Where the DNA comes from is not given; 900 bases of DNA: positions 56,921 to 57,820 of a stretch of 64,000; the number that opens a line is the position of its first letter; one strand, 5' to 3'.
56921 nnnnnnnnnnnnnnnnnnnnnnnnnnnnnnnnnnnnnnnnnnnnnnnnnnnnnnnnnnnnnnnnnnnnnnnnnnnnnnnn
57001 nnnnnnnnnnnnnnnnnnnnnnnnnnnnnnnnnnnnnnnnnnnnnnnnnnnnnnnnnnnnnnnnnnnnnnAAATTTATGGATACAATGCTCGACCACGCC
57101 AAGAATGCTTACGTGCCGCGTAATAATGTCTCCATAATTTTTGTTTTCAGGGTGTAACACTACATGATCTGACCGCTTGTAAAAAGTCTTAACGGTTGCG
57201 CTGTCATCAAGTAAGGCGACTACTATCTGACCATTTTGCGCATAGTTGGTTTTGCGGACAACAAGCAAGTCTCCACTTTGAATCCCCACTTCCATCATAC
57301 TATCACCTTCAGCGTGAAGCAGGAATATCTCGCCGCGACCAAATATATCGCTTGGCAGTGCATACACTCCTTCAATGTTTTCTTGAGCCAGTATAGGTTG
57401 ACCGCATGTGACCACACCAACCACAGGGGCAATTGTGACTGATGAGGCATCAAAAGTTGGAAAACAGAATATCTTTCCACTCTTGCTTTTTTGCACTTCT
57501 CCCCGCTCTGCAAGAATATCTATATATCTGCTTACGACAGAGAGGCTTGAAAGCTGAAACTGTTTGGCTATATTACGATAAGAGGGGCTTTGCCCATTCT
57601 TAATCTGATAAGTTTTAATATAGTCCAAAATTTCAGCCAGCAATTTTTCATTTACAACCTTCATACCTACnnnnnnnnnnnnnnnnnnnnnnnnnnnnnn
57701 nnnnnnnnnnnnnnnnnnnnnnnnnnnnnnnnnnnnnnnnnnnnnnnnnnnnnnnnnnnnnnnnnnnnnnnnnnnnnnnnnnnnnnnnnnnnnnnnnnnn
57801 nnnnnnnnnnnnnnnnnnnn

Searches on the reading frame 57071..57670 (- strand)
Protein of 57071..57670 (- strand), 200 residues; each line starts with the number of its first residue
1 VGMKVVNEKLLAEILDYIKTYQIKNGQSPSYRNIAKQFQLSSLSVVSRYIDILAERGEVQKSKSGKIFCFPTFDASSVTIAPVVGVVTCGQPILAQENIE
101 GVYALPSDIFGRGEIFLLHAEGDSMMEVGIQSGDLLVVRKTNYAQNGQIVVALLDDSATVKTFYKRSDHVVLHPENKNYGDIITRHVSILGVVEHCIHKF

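Call 8: search_protein_families(library=pfam, proteins=[window:57071-57670:-], max_evalue=0.01)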
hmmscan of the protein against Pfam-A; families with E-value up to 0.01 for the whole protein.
window:57071-57670:- (200 aa): 2 families
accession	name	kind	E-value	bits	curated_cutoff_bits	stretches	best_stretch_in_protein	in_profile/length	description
PF00717.28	Peptidase_S24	-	1.3e-30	105.9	23.3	1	82-193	1-115/116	Peptidase S24-like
PF01726.22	LexA_DNA_bind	-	2.7e-05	24.3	23.7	1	12-60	9-57/65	LexA DNA binding domain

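Call 11: search_protein_families(library=phrogs, proteins=[window:57071-57670:-], max_evalue=0.01)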
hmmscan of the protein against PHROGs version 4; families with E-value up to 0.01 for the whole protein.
window:57071-57670:- (200 aa): 6 families
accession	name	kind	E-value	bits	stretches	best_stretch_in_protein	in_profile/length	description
phrog_811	-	DNA, RNA and nucleotide metabolism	3.3e-21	76.3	1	79-199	11-134/140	UmuD-like protein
phrog_4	-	transcription regulation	5.1e-19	69.5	1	52-198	191-337/400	transcriptional repressor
phrog_8558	-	unknown function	6.9e-11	43.4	1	115-194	20-105/114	-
phrog_6201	-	transcription regulation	4e-08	34.2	1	114-193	27-111/121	CI-like repressor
phrog_10470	-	DNA, RNA and nucleotide metabolism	8.8e-08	32.9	1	125-197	1-75/79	UmuD-like protein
phrog_3502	-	unknown function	1e-07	33.1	1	12-65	54-107/131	-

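Call 12: search_protein_families(library=ncbifam, proteins=[window:57071-57670:-], max_evalue=0.1)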
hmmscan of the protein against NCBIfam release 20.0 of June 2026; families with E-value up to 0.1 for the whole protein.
window:57071-57670:- (200 aa): 6 families
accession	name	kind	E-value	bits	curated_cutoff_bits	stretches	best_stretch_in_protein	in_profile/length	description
TIGR00498.1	lexA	equivalog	4.6e-43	147.2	110.95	1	13-196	10-198/203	transcriptional repressor LexA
NF007621.2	PRK10276.1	subfamily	9e-21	74.1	110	1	90-198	3-115/115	translesion error-prone DNA polymerase V autoproteolytic subunit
NF051876.1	transXXX_HumD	equivalog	0.00016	21.6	120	1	114-197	27-115/129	HumD family translesion DNA polymerase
TIGR02404.1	trehalos_R_Bsub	equivalog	0.011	15.3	211.95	1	9-63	4-58/233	trehalose operon repressor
TIGR02227.1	sigpep_I_bact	equivalog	0.025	14.5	47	1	121-189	26-77/162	signal peptidase I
NF052282.1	PLP_TF_PdxR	equivalog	0.063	12.3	320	1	8-56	4-53/448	MocR-like pyridoxine biosynthesis transcription factor PdxR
